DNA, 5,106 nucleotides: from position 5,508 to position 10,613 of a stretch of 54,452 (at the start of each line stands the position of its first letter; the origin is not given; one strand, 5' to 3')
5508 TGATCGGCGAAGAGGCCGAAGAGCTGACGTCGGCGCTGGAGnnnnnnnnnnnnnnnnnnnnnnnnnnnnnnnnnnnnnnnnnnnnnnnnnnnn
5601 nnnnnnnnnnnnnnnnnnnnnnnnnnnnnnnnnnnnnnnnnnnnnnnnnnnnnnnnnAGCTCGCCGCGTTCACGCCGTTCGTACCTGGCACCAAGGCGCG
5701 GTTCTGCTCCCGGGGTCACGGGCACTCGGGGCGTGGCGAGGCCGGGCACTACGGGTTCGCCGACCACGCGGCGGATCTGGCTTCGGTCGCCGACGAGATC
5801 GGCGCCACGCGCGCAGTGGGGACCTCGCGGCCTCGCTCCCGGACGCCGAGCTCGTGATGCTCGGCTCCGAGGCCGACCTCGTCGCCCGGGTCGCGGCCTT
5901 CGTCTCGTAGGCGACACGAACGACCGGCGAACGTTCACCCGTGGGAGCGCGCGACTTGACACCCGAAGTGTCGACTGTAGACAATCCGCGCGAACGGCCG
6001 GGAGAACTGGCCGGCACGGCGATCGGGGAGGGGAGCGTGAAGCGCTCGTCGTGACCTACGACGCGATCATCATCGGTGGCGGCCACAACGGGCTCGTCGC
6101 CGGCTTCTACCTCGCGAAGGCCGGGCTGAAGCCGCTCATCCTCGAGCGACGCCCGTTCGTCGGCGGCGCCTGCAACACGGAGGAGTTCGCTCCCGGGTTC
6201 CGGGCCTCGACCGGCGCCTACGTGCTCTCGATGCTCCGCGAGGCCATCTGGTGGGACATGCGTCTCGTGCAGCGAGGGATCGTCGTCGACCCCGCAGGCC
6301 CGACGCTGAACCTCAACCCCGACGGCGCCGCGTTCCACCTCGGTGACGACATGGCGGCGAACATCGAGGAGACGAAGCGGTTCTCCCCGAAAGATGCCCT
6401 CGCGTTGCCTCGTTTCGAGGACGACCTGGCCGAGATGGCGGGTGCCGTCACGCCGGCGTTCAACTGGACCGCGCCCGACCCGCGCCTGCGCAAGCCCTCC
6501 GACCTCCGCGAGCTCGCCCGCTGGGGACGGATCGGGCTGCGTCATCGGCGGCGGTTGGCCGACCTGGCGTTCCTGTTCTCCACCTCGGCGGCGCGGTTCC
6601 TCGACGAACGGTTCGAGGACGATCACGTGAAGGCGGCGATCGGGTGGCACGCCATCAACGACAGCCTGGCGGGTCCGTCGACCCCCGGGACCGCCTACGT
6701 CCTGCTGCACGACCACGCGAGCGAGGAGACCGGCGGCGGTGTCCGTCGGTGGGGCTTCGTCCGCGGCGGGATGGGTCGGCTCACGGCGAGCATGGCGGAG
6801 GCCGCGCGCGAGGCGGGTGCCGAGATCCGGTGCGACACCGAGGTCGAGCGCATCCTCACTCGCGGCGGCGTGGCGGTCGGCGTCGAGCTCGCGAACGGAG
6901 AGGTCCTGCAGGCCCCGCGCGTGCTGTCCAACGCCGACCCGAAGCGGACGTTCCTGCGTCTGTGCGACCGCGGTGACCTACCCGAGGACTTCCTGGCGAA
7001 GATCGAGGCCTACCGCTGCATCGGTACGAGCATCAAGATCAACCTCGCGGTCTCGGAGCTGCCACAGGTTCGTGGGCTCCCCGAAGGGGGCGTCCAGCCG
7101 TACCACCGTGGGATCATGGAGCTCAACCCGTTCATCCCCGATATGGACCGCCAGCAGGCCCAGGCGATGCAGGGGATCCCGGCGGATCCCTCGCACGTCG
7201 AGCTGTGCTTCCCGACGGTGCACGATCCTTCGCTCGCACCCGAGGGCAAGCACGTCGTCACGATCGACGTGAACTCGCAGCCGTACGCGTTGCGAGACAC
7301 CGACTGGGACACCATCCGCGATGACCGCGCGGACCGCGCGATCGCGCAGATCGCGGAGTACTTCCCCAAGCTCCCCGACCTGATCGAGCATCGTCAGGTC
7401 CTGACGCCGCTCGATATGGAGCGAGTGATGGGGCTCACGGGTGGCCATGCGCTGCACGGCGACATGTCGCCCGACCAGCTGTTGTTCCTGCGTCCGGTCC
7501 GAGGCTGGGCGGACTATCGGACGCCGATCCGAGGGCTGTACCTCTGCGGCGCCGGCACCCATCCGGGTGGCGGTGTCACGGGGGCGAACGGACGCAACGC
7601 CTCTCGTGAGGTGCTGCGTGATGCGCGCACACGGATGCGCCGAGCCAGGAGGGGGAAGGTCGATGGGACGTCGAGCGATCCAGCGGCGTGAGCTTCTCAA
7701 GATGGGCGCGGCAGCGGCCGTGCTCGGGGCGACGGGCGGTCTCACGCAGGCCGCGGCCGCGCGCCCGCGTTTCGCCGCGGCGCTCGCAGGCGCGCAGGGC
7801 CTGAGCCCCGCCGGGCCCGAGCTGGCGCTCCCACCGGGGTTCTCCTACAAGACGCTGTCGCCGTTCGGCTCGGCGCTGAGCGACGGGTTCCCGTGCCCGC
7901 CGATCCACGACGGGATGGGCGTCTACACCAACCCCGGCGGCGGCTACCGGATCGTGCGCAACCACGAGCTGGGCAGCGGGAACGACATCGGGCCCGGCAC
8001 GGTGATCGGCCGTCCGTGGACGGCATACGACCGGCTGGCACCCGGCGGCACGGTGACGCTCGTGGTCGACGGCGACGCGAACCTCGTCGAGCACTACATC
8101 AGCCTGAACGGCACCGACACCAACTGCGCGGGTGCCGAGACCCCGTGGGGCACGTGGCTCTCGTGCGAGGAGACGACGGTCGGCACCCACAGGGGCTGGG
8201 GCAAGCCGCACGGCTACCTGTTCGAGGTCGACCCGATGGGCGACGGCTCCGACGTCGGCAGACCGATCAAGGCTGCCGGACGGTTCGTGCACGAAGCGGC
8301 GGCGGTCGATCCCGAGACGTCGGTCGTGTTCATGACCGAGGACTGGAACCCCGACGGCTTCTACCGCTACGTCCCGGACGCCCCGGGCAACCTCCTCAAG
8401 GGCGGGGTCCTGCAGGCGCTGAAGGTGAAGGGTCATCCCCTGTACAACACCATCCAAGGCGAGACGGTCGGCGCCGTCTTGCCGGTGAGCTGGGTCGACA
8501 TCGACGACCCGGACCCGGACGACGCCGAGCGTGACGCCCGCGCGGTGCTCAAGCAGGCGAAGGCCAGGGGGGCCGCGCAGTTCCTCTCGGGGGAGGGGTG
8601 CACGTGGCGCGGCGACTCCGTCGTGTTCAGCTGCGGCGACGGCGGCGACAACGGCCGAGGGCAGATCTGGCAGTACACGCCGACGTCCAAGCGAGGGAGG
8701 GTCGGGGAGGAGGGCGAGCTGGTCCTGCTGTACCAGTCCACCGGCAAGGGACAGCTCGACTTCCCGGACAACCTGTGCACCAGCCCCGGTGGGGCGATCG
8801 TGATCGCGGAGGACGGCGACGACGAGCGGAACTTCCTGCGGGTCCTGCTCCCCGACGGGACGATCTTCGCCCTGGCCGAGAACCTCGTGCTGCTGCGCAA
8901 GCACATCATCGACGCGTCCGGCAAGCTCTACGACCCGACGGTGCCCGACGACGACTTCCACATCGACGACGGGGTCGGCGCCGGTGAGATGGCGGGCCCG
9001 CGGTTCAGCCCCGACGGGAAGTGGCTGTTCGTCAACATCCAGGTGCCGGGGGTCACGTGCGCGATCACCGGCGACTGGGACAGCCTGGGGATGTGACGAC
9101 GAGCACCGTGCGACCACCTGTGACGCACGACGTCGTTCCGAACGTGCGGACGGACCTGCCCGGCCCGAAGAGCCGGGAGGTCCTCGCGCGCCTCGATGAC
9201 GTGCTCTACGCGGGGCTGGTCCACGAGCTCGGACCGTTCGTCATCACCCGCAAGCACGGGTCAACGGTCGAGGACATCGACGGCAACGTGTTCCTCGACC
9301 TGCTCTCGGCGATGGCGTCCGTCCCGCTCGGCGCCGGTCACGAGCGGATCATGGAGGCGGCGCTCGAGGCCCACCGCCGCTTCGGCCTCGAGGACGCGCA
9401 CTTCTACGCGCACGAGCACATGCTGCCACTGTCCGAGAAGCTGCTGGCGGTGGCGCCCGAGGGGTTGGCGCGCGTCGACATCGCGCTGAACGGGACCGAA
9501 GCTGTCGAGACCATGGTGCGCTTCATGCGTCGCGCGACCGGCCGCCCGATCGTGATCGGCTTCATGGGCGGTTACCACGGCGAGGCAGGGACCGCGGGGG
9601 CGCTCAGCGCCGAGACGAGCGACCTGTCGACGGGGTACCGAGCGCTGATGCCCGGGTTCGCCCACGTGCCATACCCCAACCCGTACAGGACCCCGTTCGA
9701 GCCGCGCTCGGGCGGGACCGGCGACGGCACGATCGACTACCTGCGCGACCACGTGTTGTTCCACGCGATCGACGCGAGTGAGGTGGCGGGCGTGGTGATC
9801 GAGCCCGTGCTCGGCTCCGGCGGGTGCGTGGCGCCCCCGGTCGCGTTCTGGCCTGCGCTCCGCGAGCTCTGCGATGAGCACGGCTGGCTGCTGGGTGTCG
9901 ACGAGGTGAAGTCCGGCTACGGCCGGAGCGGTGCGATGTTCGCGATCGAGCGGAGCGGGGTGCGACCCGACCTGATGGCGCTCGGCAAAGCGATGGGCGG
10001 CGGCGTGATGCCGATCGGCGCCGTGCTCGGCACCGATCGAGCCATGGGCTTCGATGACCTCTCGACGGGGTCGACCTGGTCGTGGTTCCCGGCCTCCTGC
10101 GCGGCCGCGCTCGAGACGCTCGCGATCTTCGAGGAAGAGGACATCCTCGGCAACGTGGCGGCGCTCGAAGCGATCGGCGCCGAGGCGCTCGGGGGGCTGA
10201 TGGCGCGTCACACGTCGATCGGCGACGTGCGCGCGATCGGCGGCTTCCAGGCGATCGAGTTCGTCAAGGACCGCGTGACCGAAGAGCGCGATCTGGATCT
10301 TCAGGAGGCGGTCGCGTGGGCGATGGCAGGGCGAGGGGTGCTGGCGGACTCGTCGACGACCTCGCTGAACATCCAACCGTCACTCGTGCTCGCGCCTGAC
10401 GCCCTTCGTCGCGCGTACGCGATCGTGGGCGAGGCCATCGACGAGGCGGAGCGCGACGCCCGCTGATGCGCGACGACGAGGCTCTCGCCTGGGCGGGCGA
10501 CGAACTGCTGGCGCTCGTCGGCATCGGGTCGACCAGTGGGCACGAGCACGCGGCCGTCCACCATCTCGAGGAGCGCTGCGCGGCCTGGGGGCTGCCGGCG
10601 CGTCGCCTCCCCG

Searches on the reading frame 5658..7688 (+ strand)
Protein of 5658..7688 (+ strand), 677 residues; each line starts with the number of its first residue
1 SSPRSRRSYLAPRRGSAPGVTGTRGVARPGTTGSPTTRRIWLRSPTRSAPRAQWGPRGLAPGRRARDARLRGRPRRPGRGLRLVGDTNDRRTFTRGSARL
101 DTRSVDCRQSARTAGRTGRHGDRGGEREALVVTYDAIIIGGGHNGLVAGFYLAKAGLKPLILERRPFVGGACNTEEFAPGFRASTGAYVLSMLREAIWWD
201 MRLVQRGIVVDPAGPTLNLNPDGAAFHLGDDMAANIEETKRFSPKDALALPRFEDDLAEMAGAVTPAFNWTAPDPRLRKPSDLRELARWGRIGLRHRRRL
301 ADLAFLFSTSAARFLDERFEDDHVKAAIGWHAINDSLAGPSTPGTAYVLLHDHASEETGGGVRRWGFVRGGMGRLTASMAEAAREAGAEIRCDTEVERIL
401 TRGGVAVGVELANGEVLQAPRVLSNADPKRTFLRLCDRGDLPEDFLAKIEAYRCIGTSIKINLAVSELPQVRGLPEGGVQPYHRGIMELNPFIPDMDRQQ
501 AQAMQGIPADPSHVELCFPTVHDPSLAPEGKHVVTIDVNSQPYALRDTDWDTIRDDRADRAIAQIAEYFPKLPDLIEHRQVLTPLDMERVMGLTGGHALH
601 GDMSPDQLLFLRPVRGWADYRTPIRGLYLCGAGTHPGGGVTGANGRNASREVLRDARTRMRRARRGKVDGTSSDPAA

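Call 28: search_protein_families(library=pfam, proteins=[window:5658-7688:+], max_evalue=0.0001)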
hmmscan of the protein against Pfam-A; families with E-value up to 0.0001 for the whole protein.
window:5658-7688:+ (677 aa): 5 families
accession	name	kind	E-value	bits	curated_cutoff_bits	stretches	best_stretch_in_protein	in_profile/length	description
PF01593.30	Amino_oxidase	-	2.6e-19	70.3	19.8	1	145-653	3-443/443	Flavin containing amine oxidoreductase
PF13450.12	NAD_binding_8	-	8.3e-12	45.7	21.9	1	138-194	1-56/68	NAD(P)-binding Rossmann-like domain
PF01266.30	DAO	-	1.6e-11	44.8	27.9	1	135-592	1-321/353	FAD dependent oxidoreductase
PF07992.20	Pyr_redox_2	-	3.1e-05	24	26.1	0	134-176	1-44/291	Pyridine nucleotide-disulphide oxidoreductase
PF01946.23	Thi4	-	5.2e-05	23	26.2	0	132-171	16-56/235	Thi4 family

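Call 40: search_protein_families(library=ncbifam, proteins=[window:5658-7688:+], max_evalue=1e-10)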
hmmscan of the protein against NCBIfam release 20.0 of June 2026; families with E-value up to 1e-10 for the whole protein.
window:5658-7688:+ (677 aa): 7 families
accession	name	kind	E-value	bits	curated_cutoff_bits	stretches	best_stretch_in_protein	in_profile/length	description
NF045689.1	BCarotKetCrtO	equivalog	1.6e-70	238.3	1000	1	133-658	3-541/563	beta-carotene ketolase CrtO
TIGR02734.1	crtI_fam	subfamily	4.1e-36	124.7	238.1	1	136-656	1-492/504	phytoene desaturase family protein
TIGR02730.1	carot_isom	equivalog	3.7e-29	101.9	586.9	1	367-641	223-475/493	carotenoid isomerase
NF045637.1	carotdesatCrtDProt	equivalog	4.6e-28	98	580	1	137-429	2-278/485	1-hydroxycarotenoid 3,4-desaturase CrtD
NF058655.1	CrtID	equivalog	1.1e-15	57.4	640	0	367-431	214-277/478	bifunctional phytoene desaturase/3,4-desaturase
NF005560.0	PRK07233.1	equivalog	1.8e-11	43.6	252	0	365-429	191-254/435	hypothetical protein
TIGR02733.1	desat_CrtD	equivalog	4.1e-11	42.2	549.7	0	527-644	363-478/492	C-3',4' desaturase CrtD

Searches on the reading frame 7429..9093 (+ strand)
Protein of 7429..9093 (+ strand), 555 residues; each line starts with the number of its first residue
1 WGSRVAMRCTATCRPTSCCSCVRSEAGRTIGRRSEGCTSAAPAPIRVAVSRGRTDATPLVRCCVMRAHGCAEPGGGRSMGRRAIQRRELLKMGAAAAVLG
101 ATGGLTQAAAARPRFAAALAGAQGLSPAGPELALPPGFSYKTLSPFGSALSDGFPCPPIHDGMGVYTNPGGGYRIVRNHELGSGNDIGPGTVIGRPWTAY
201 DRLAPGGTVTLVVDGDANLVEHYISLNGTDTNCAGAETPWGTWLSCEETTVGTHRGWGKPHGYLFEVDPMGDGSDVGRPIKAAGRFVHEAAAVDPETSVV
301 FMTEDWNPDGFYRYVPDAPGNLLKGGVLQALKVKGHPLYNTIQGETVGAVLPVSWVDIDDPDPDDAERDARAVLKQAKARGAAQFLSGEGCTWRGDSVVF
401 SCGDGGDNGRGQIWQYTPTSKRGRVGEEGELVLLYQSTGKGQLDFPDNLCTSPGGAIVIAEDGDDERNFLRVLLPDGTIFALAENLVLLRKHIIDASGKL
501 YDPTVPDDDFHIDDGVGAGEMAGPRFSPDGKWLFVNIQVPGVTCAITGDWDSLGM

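Call 28: search_protein_families(library=pfam, proteins=[window:7429-9093:+], max_evalue=0.0001)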
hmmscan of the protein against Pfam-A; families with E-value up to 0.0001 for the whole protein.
window:7429-9093:+ (555 aa): 1 family
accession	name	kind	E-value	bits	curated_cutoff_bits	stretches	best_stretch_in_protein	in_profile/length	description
PF05787.19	PhoX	-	8.5e-60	203.8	24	1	221-541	152-515/515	Alkaline phosphatase PhoX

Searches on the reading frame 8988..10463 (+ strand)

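Call 27: search_protein_families(library=pfam, proteins=[window:8988-10463:+], max_evalue=0.0001)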
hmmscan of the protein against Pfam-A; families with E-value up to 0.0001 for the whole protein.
window:8988-10463:+ (492 aa): 1 family
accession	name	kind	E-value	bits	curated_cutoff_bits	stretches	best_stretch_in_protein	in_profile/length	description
PF00202.27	Aminotran_3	-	2e-77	261.1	30.5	1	83-480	10-399/403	Aminotransferase class-III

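Call 40: search_protein_families(library=ncbifam, proteins=[window:8988-10463:+], max_evalue=1e-10)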
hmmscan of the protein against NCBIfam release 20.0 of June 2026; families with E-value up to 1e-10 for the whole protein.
window:8988-10463:+ (492 aa): 69 families (the best 25 are shown)
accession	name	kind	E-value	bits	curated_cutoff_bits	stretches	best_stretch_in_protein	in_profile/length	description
NF004426.0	PRK05769.1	equivalog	1.5e-96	323.9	552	1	49-487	4-440/441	acetyl ornithine aminotransferase family protein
NF006228.0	PRK08360.1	equivalog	6.5e-78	262.3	608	1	61-489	2-429/443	aspartate aminotransferase family protein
NF005993.0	PRK08117.1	subfamily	1.1e-77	261.5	574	1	64-487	7-430/433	aspartate aminotransferase family protein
NF004714.0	PRK06058.1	subfamily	4e-72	243.3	639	1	52-486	13-446/447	4-aminobutyrate--2-oxoglutarate transaminase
NF006368.0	PRK08593.1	equivalog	6.1e-72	242.6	570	1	83-489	27-434/448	aspartate aminotransferase family protein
NF005102.0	PRK06541.1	equivalog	4.3e-69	233.2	574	1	83-489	35-458/460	aspartate aminotransferase family protein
NF004718.0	PRK06062.1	subfamily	7.6e-69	232.4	472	1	80-489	36-451/454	hypothetical protein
NF004171.0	PRK05639.1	equivalog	6e-68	229.7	639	1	51-487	4-444/457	alanine/serine racemase family protein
NF049939.1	HyAminethphonNHLyPbfA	equivalog_domain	2e-67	227.6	525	1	85-486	46-441/442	(R)-1-hydroxy-2-aminoethylphosphonate ammonia-lyase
NF005683.0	PRK07481.1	subfamily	4.1e-64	217.2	575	1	80-487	26-450/453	hypothetical protein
TIGR00700.1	GABAtrnsam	equivalog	4.8e-64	216.5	506.65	1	83-461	16-392/420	4-aminobutyrate--2-oxoglutarate transaminase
NF005376.0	PRK06918.1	equivalog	3.6e-62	210.2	676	1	52-487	7-444/451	4-aminobutyrate--2-oxoglutarate transaminase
NF045634.1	LeuMetRace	equivalog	1.8e-61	208.2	800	1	62-488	3-428/432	leucine/methionine racemase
NF004755.0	PRK06082.1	equivalog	1.8e-60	204.7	467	1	86-490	58-455/459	aspartate aminotransferase family protein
NF005682.0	PRK07480.1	subfamily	7.9e-58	196.2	510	1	79-489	32-454/459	aminotransferase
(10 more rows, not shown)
